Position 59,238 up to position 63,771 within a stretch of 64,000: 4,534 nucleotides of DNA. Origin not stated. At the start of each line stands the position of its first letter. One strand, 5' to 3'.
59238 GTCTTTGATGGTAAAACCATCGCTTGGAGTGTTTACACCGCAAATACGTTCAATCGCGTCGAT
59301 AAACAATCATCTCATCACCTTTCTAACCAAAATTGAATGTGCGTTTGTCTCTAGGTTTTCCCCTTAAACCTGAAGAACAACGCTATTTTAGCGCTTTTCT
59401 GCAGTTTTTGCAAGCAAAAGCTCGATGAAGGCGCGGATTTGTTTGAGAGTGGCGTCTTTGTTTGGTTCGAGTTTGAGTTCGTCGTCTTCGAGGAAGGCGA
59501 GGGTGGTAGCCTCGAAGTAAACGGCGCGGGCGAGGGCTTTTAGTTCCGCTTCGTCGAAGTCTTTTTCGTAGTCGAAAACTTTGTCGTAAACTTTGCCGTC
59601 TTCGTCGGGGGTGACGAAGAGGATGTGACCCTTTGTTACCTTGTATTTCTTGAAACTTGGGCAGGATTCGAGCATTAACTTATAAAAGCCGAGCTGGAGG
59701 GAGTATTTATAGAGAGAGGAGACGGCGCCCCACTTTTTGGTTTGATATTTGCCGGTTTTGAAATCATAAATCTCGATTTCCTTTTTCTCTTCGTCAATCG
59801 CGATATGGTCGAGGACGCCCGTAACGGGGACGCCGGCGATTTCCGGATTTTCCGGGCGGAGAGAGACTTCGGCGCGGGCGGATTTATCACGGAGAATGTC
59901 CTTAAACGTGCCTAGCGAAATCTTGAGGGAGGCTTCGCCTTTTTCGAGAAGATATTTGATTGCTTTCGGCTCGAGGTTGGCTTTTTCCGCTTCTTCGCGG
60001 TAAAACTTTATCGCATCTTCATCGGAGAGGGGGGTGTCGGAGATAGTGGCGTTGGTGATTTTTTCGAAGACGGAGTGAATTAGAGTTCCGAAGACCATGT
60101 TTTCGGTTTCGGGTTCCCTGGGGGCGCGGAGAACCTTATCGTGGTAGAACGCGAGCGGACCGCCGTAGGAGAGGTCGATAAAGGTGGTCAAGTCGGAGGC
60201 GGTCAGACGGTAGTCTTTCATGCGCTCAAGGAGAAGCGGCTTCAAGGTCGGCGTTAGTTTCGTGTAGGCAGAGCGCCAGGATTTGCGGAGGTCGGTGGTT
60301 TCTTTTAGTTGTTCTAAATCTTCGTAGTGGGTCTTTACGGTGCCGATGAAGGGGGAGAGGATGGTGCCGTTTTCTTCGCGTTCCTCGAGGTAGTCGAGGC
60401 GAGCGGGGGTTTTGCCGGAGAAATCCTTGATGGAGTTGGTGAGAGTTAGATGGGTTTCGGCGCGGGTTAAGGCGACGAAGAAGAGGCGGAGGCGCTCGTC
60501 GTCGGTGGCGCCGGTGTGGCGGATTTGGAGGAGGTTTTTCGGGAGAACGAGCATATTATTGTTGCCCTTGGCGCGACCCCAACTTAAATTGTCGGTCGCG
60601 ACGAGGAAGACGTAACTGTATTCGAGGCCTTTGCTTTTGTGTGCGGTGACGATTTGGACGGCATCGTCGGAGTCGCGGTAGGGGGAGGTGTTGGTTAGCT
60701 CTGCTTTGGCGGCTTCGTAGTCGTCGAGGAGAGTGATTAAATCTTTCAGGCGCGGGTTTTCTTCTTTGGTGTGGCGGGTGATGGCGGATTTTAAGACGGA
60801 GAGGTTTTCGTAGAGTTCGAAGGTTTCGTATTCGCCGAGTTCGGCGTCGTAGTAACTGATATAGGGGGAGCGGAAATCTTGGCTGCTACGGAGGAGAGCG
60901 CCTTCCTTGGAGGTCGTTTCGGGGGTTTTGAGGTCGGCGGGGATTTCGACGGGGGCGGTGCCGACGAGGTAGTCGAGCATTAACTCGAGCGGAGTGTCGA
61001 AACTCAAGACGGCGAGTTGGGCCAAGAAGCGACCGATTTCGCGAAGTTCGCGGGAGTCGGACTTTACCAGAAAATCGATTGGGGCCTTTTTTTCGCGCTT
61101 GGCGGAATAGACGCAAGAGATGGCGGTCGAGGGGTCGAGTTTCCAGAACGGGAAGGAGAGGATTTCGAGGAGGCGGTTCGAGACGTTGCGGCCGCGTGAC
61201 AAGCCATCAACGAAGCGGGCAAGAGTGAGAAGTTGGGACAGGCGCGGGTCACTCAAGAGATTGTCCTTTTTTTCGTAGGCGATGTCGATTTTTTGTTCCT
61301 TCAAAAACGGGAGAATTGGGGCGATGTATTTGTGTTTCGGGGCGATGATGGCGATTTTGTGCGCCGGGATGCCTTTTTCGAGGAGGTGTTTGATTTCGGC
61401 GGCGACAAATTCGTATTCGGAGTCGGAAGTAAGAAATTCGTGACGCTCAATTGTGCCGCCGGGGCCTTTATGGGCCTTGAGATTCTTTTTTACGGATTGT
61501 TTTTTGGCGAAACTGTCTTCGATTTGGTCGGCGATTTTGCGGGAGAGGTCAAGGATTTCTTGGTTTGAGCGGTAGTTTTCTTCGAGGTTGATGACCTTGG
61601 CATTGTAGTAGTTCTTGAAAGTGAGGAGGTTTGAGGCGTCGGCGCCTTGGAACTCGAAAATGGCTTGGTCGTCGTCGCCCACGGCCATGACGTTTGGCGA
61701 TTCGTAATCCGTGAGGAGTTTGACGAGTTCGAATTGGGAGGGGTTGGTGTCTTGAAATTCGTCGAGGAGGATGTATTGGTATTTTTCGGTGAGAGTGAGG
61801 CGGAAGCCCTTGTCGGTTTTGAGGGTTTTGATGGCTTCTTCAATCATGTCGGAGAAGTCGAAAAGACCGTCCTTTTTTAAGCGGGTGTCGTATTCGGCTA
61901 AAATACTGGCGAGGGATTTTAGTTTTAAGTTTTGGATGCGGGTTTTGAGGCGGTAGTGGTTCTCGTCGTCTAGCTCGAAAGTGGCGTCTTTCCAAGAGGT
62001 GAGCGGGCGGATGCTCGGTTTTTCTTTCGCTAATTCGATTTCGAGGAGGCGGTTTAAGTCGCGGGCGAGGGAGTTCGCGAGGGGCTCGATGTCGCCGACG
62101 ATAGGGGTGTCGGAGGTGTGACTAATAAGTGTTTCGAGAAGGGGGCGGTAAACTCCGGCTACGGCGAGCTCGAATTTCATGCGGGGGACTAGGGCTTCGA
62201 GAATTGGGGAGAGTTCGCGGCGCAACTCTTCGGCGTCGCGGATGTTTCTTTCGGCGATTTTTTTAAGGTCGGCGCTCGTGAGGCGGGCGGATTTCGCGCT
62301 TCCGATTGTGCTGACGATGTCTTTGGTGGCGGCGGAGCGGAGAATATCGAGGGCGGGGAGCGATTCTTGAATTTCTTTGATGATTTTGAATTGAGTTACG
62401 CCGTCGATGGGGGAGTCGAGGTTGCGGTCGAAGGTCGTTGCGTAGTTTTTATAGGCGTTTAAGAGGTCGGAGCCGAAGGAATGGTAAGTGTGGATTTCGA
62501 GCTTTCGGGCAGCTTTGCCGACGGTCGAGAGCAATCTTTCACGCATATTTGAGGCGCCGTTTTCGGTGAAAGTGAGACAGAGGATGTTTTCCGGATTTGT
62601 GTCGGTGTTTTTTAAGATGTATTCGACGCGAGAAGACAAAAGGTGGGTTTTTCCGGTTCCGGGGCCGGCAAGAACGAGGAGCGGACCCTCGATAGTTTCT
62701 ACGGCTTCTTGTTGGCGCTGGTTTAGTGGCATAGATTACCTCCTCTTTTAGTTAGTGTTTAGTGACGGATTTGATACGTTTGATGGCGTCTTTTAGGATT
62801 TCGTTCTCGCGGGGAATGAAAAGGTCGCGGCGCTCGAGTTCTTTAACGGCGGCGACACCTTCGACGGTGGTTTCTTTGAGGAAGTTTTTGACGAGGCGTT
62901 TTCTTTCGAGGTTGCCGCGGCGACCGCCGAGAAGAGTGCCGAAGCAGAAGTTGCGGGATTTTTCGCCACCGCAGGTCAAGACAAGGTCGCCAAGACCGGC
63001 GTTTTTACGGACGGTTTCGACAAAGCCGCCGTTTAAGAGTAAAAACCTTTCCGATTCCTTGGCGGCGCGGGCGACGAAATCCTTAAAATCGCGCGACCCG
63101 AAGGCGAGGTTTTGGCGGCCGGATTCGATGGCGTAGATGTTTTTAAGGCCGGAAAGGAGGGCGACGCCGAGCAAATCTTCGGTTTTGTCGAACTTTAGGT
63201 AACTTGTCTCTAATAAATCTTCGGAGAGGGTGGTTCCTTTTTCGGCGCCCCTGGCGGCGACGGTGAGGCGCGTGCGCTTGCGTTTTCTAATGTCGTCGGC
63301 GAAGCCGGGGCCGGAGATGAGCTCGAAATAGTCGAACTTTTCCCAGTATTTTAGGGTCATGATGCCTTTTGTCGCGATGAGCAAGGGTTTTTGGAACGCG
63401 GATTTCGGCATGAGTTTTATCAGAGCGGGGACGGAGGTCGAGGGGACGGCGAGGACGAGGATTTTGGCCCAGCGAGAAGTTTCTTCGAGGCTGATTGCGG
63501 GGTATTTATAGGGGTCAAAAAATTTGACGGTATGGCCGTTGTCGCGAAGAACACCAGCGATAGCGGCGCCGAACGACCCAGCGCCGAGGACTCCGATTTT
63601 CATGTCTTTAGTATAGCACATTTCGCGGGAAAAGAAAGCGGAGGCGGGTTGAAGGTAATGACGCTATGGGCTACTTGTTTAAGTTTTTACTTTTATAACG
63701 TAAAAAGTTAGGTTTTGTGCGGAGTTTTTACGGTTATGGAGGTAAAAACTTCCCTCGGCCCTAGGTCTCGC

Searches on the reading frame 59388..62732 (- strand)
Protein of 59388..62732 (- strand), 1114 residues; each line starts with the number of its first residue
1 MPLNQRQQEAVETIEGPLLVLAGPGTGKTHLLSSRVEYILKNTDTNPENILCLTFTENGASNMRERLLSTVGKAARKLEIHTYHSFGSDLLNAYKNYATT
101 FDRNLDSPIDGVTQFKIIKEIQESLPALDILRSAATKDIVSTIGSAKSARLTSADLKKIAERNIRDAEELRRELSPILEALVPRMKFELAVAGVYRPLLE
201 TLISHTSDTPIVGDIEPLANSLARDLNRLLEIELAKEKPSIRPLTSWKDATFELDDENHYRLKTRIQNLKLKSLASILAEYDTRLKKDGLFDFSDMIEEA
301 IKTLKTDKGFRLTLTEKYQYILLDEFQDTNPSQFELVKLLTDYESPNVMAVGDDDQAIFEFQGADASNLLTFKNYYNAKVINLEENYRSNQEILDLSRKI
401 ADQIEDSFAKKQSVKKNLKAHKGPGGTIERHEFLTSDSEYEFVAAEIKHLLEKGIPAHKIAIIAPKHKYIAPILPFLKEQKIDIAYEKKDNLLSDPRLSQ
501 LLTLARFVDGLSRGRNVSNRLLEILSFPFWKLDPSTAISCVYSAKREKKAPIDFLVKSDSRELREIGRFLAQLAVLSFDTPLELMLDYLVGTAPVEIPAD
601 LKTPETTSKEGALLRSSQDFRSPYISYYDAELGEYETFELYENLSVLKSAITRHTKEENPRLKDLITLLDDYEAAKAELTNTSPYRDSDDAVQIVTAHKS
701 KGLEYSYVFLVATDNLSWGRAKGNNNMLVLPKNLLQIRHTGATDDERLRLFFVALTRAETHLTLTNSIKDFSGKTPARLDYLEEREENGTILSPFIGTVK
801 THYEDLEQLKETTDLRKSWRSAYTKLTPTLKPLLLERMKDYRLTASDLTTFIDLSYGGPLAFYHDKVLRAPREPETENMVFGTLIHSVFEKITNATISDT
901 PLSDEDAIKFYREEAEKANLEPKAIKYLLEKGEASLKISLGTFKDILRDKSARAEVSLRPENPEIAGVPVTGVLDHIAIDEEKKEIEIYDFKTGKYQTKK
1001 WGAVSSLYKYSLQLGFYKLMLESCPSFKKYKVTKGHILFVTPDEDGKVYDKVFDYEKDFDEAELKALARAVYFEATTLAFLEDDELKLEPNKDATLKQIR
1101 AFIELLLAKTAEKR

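Call 65: search_protein_families(library=pfam, proteins=[window:59388-62732:-], max_evalue=0.001)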
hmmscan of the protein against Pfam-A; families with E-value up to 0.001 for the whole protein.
window:59388-62732:- (1114 aa): 9 families
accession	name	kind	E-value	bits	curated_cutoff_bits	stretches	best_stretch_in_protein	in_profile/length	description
PF00580.27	UvrD-helicase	-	1.1e-62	212.6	23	1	3-376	1-270/271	UvrD/REP helicase N-terminal domain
PF13361.12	UvrD_C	-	1.6e-26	94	25.6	1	381-766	1-347/350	UvrD-like helicase C-terminal domain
PF13245.12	AAA_19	-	9e-21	74.9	25.1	1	7-361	1-133/134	AAA domain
PF12705.13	PDDEXK_1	-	2.1e-19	70.9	22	1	859-1091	14-234/247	PD-(D/E)XK nuclease superfamily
PF13538.12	UvrD_C_2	-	2.7e-08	34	27.4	0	694-714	4-24/52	UvrD-like helicase C-terminal domain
PF01443.25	Viral_helicase1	-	2e-06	28.3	21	0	303-399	43-137/228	Viral superfamily 1 RNA helicase core domain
PF13604.12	AAA_30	-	1.9e-05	24.9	27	0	3-67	2-66/191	AAA domain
PF13086.12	AAA_11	-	2.9e-05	24.4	27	1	3-175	2-175/257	AAA domain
PF13087.12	AAA_12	-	5.9e-05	23.2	27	0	376-465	13-117/195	AAA domain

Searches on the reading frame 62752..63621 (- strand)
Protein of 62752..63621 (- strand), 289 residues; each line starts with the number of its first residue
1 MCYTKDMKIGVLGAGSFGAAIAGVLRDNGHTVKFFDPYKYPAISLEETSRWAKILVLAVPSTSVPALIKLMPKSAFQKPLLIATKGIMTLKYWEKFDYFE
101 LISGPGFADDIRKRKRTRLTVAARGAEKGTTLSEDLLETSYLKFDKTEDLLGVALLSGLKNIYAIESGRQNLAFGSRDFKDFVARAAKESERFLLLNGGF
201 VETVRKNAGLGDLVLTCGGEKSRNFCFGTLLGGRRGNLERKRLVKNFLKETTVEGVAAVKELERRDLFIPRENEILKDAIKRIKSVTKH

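Call 48: search_protein_families(library=ncbifam, proteins=[window:62752-63621:-], max_evalue=0.01)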
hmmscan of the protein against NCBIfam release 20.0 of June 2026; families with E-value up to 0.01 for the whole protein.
window:62752-63621:- (289 aa): 18 families
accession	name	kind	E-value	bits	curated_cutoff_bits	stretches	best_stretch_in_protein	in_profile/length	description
NF000942.0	PRK00094.1-4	subfamily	3.4e-34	118.5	257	2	45-262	66-290/334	NAD(P)H-dependent glycerol-3-phosphate dehydrogenase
NF000946.0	PRK00094.2-4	equivalog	1.9e-27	96.2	455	2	43-263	66-291/342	NAD(P)H-dependent glycerol-3-phosphate dehydrogenase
NF000941.0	PRK00094.1-3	equivalog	5.2e-27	95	423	2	46-260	66-288/336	NAD(P)H-dependent glycerol-3-phosphate dehydrogenase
NF000940.0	PRK00094.1-2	subfamily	8.1e-27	94.6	202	1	45-235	63-264/330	NAD(P)H-dependent glycerol-3-phosphate dehydrogenase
NF011212.0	PRK14619.1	equivalog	5e-22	78.5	377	1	4-261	3-264/309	NAD(P)H-dependent glycerol-3-phosphate dehydrogenase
NF011213.0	PRK14620.1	equivalog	1.5e-21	76.9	478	1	46-262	65-290/326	NAD(P)H-dependent glycerol-3-phosphate dehydrogenase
NF000939.0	PRK00094.1-1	equivalog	1.8e-21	76.6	473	2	100-234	135-270/339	NAD(P)H-dependent glycerol-3-phosphate dehydrogenase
NF009098.0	PRK12439.1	equivalog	4.3e-19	69.1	436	1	100-232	136-268/341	NAD(P)H-dependent glycerol-3-phosphate dehydrogenase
NF011211.0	PRK14618.1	equivalog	8.8e-19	67.9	489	1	38-263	61-287/328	NAD(P)H-dependent glycerol-3-phosphate dehydrogenase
NF000943.0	PRK00094.2-1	equivalog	3.1e-18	66.4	400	1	7-276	1-277/296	NAD(P)H-dependent glycerol-3-phosphate dehydrogenase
NF000947.0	PRK00094.2-5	equivalog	5.4e-18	65.5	251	1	53-260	75-291/323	NAD(P)H-dependent glycerol-3-phosphate dehydrogenase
TIGR03376.1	glycerol3P_DH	equivalog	3.8e-17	62.5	285.5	1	101-264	143-308/342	glycerol-3-phosphate dehydrogenase (NAD(+))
NF000944.0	PRK00094.2-2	equivalog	6e-15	55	603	1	99-263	147-306/371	NAD(P)H-dependent glycerol-3-phosphate dehydrogenase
NF000945.0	PRK00094.2-3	equivalog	3.6e-10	40.1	491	1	97-229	134-273/352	NAD(P)H-dependent glycerol-3-phosphate dehydrogenase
TIGR02279.1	PaaC-3OHAcCoADH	equivalog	0.00077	18.4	669.4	1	4-37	3-36/503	3-hydroxyacyl-CoA dehydrogenase PaaH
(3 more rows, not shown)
